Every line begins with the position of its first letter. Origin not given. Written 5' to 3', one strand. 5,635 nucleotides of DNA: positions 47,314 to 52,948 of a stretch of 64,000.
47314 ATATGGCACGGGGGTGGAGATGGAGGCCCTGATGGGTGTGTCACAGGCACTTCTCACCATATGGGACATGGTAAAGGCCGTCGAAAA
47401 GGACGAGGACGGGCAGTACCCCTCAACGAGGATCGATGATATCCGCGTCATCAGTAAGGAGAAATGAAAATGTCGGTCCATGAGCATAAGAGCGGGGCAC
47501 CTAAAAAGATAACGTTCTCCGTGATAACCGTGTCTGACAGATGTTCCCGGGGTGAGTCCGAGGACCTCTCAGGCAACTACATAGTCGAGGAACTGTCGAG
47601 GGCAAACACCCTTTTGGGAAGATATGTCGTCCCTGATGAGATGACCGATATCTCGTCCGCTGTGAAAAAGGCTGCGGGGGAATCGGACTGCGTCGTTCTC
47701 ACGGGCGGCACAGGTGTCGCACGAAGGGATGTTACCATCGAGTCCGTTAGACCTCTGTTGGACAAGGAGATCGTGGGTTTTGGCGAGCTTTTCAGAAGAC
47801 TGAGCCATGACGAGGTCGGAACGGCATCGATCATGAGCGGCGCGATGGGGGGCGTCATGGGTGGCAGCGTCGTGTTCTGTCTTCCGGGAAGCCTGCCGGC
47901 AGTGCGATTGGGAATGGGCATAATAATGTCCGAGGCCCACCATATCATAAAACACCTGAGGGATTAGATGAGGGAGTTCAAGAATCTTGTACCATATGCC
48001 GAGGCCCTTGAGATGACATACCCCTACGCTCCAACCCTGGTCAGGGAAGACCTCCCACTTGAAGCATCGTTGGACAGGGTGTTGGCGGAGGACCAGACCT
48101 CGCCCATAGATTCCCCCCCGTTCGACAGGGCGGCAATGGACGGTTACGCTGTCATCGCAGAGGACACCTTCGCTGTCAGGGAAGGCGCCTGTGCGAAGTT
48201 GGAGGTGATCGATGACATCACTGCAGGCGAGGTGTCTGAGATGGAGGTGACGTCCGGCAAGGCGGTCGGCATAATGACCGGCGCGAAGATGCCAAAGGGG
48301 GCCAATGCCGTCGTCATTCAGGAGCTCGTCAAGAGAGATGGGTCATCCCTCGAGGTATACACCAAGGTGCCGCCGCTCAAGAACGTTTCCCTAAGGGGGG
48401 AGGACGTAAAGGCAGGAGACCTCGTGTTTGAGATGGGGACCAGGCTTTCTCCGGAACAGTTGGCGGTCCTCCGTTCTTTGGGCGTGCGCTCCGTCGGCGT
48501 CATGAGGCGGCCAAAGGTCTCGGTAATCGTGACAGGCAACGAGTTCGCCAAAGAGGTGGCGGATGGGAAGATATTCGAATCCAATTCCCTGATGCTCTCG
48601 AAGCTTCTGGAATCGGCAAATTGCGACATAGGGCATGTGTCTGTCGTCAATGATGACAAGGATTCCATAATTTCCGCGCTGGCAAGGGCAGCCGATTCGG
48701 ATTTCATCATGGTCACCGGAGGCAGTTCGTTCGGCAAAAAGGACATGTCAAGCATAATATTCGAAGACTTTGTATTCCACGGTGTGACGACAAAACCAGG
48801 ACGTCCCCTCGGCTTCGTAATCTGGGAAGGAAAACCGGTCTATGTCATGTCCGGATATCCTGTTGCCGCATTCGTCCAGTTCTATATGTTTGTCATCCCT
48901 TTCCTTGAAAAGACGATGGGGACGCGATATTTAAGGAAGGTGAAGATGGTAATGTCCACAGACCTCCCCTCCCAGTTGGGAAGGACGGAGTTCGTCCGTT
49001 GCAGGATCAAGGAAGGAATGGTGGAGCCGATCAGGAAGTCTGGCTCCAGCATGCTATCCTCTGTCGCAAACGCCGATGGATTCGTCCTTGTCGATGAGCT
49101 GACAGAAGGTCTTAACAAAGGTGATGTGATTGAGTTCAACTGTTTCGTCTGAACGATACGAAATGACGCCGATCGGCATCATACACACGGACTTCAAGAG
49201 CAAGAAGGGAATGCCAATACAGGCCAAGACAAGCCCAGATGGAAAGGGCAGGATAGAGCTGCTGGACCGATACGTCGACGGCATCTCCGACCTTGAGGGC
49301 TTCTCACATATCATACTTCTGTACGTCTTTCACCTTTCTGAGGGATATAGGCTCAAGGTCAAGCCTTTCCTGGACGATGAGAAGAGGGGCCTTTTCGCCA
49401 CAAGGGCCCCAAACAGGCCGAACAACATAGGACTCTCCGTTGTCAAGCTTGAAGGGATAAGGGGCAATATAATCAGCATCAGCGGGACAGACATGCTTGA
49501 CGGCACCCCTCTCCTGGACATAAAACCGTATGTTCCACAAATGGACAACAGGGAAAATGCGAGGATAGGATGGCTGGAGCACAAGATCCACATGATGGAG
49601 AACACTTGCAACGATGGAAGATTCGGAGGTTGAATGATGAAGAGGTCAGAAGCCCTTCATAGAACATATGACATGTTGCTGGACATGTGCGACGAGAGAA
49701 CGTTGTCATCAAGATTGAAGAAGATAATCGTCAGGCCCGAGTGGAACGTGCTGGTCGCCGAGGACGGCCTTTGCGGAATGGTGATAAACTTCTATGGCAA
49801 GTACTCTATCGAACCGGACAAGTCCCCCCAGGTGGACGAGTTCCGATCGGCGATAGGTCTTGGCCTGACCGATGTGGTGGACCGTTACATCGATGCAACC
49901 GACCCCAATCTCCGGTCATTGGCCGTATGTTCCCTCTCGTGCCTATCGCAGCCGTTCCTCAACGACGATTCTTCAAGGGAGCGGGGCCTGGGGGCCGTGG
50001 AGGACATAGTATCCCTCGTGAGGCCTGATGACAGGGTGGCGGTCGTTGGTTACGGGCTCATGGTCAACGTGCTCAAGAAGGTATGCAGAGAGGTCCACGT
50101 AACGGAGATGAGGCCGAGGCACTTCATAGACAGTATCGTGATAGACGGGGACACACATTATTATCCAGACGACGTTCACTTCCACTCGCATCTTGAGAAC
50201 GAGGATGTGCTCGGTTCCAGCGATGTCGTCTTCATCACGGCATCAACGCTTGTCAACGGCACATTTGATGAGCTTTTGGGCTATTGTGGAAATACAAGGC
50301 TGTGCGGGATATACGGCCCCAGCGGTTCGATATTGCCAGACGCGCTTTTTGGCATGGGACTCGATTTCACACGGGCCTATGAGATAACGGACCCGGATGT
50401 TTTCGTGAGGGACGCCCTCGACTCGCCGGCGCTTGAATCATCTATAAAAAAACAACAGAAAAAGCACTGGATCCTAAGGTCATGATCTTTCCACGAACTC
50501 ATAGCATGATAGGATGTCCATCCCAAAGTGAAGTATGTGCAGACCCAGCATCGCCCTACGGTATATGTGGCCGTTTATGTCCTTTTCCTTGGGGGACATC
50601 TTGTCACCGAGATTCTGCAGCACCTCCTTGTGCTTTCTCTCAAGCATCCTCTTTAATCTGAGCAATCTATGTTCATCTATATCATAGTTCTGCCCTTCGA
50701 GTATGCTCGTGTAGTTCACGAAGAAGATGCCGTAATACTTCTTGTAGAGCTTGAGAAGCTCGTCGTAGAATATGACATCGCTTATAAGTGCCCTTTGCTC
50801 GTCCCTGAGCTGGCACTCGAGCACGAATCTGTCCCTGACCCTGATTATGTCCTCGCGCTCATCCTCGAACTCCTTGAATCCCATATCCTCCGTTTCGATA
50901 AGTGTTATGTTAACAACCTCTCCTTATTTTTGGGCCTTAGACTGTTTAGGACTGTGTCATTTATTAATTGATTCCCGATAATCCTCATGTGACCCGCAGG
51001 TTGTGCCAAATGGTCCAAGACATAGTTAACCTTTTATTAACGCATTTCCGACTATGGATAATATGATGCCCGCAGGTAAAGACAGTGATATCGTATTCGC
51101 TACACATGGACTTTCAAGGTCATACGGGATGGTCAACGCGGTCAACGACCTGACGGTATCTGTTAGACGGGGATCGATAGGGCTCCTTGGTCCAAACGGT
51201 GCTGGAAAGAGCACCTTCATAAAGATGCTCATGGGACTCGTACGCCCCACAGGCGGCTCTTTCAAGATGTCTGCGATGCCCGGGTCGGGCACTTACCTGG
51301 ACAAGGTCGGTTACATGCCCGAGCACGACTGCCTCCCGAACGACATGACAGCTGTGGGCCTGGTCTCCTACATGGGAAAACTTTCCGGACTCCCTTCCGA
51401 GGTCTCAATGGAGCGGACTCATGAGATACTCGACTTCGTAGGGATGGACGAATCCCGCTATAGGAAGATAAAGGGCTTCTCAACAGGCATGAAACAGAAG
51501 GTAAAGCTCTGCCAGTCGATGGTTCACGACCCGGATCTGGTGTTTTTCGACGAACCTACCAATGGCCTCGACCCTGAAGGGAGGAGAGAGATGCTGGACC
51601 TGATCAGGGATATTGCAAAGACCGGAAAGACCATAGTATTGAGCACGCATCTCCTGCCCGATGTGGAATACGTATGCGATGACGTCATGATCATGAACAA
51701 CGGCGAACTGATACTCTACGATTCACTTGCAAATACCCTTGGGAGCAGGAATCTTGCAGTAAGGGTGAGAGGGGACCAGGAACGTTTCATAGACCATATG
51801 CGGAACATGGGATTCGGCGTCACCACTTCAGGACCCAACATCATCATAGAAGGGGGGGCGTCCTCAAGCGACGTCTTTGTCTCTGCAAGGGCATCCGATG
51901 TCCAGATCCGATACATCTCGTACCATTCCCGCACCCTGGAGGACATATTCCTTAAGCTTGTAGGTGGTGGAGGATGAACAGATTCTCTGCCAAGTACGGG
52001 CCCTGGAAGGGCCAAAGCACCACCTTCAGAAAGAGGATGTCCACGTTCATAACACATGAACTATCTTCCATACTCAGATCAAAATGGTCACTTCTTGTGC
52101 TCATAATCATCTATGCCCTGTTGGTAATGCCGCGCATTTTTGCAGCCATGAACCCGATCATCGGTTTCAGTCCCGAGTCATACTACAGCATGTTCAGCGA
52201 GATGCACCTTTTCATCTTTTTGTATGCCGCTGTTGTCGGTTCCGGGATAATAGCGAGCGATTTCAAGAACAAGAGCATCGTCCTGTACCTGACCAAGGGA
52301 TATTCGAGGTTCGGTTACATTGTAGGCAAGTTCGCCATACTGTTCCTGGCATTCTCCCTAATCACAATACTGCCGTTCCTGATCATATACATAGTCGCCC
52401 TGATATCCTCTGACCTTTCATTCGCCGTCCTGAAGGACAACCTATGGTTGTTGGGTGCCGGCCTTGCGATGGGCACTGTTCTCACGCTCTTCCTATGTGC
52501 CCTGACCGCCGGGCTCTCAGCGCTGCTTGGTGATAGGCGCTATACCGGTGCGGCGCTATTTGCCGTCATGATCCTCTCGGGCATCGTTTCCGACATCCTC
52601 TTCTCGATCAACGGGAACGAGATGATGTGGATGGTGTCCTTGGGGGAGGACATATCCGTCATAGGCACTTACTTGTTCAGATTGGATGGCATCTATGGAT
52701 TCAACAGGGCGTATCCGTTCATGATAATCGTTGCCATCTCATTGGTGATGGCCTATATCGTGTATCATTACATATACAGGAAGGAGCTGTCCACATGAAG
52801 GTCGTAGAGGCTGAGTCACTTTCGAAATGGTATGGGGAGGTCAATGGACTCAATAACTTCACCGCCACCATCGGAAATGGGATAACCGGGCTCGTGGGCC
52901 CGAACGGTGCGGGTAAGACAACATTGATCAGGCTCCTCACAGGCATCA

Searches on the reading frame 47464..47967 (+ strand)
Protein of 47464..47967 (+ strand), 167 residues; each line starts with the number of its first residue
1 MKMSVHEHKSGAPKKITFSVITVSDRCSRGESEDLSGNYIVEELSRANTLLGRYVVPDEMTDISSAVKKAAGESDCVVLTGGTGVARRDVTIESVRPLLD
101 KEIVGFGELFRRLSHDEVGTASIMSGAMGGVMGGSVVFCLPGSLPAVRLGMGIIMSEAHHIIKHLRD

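Call 84: search_protein_families(library=pfam, proteins=[window:47464-47967:+], max_evalue=0.001)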
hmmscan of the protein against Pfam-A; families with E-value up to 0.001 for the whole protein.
window:47464-47967:+ (167 aa): 1 family
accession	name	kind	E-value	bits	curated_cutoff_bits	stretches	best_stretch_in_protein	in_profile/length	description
PF00994.29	MoCF_biosynth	-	5.2e-29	101.2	26.6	1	20-155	2-138/144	Probable molybdopterin binding domain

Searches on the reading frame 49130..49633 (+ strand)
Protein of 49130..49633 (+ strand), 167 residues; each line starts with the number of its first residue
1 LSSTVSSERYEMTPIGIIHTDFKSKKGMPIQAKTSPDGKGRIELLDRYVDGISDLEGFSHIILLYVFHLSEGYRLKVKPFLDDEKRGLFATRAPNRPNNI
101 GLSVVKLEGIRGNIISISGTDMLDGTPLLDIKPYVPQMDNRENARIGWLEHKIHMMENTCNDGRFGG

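Call 84: search_protein_families(library=pfam, proteins=[window:49130-49633:+], max_evalue=0.001)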
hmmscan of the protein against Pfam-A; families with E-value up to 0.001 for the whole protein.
window:49130-49633:+ (167 aa): 1 family
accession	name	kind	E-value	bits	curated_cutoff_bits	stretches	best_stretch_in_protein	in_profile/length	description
PF01980.22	TrmO_N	-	2.2e-41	141.1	26.8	1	27-139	1-116/116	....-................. O N-terminal domain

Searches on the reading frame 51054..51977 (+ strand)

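Call 35: search_protein_families(library=pfam, proteins=[window:51054-51977:+], max_evalue=0.1)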
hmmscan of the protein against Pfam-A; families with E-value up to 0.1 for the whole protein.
window:51054-51977:+ (307 aa): 11 families
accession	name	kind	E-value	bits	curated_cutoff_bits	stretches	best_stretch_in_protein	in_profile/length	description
PF00005.33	ABC_tran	-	2.5e-23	83.6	25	1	31-170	2-137/137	ABC transporter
PF13304.12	AAA_21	-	1e-13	52.5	27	2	125-199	221-298/304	AAA domain, putative AbiEii toxin, Type IV TA system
PF13175.12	AAA_15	-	5.8e-05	23.3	32.1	1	159-199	328-369/374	AAA ATPase domain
PF13558.12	SbcC_Walker_B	-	0.00095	19.8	27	1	157-185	61-89/90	SbcC/RAD50-like, Walker B motif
PF13555.12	AAA_29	-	0.0036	17.4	27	1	35-65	17-48/61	P-loop containing region of AAA domain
PF13476.12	AAA_23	-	0.011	16.8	27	1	31-58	11-38/201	AAA domain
PF13732.12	DrrA1-3_C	-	0.016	16.4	27.4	1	260-303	39-81/81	ATP-binding protein DrrA1-3-like, C-terminal domain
PF02463.25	SMC_N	-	0.034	14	40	0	34-57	19-42/220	RecF/RecN/SMC N terminal domain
PF13479.12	AAA_24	-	0.044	14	27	0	42-59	5-22/195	AAA domain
PF13401.12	AAA_22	-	0.045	14.5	27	0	39-63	5-29/130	AAA domain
PF19975.5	DO-GTPase1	-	0.056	13.1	27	1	44-85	2-43/271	Double-GTPase 1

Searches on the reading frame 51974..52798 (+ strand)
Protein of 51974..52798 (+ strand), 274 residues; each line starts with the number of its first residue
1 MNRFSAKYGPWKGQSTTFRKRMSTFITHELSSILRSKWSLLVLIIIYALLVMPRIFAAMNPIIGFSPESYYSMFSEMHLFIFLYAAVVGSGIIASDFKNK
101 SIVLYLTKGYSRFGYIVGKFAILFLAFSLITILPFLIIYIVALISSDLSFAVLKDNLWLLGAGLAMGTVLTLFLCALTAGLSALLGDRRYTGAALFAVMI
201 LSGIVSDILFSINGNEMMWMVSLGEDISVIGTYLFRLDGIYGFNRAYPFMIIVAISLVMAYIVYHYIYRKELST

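Call 35: search_protein_families(library=pfam, proteins=[window:51974-52798:+], max_evalue=0.1)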
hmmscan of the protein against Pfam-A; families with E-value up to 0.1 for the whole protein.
window:51974-52798:+ (274 aa): 2 families
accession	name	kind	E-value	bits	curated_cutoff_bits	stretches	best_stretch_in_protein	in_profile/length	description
PF12679.13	ABC2_membrane_2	-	0.00011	22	27.2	1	28-212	6-205/283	ABC-2 family transporter protein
PF12698.13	ABC2_membrane_3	-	0.0071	15.9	31.6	1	78-213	170-293/347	ABC-2 family transporter protein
